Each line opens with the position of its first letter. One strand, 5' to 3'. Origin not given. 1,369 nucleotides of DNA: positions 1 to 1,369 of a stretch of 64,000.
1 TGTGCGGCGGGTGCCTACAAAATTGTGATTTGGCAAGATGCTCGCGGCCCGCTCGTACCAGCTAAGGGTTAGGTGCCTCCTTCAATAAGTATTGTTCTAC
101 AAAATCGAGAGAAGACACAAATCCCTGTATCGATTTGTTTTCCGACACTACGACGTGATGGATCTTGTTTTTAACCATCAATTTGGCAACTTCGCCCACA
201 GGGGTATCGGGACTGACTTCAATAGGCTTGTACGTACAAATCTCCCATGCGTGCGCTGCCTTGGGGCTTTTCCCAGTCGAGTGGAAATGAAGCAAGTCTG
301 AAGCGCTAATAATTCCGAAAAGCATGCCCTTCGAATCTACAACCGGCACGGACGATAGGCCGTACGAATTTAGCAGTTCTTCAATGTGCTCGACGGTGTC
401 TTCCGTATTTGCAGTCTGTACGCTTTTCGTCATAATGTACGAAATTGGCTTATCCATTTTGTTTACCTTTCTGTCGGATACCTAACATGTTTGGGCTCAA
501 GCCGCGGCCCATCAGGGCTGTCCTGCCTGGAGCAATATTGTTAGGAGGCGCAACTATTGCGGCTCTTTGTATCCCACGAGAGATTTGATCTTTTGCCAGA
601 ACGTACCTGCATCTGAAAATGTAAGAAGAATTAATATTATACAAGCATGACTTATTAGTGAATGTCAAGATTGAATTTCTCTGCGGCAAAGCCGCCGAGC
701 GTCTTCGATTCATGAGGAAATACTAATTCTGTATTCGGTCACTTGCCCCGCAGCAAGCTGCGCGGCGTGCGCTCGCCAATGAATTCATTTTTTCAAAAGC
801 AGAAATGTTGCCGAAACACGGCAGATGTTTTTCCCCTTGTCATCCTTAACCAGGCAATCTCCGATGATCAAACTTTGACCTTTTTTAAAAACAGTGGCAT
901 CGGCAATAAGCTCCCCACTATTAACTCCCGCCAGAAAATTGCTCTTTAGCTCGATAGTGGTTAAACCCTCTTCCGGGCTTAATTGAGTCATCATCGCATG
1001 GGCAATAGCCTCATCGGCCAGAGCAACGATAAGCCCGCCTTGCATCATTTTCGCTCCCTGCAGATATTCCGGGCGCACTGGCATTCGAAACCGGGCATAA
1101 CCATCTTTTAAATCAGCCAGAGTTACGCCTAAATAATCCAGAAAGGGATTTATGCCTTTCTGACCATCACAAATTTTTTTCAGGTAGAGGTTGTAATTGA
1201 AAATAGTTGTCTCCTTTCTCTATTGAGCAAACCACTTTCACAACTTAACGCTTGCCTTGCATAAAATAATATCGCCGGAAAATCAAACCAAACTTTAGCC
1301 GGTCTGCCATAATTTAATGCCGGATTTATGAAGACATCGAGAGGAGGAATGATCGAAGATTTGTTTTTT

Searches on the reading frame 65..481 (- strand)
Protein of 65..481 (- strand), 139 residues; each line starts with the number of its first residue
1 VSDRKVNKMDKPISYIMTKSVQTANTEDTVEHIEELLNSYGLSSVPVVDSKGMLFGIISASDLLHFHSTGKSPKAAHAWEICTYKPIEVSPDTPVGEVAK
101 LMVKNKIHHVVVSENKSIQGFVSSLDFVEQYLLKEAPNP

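Call 30: search_protein_families(library=pfam, proteins=[window:65-481:-], max_evalue=0.01)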
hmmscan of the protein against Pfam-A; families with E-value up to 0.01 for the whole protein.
window:65-481:- (139 aa): 1 family
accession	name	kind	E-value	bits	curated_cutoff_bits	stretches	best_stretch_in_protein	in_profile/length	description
PF00571.33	CBS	-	8e-25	87.4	24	2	16-66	4-54/57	CBS domain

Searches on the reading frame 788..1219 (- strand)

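Call 30: search_protein_families(library=pfam, proteins=[window:788-1219:-], max_evalue=0.01)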
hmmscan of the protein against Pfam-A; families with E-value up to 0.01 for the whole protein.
window:788-1219:- (144 aa): 2 families
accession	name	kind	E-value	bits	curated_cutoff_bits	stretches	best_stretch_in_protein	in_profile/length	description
PF03061.28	4HBT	-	8.1e-11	42.5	20.6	1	61-133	6-79/79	Thioesterase superfamily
PF13622.12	4HBT_3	-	0.00013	22.6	24.3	1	56-139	9-82/83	Acyl-CoA thioesterase N-terminal domain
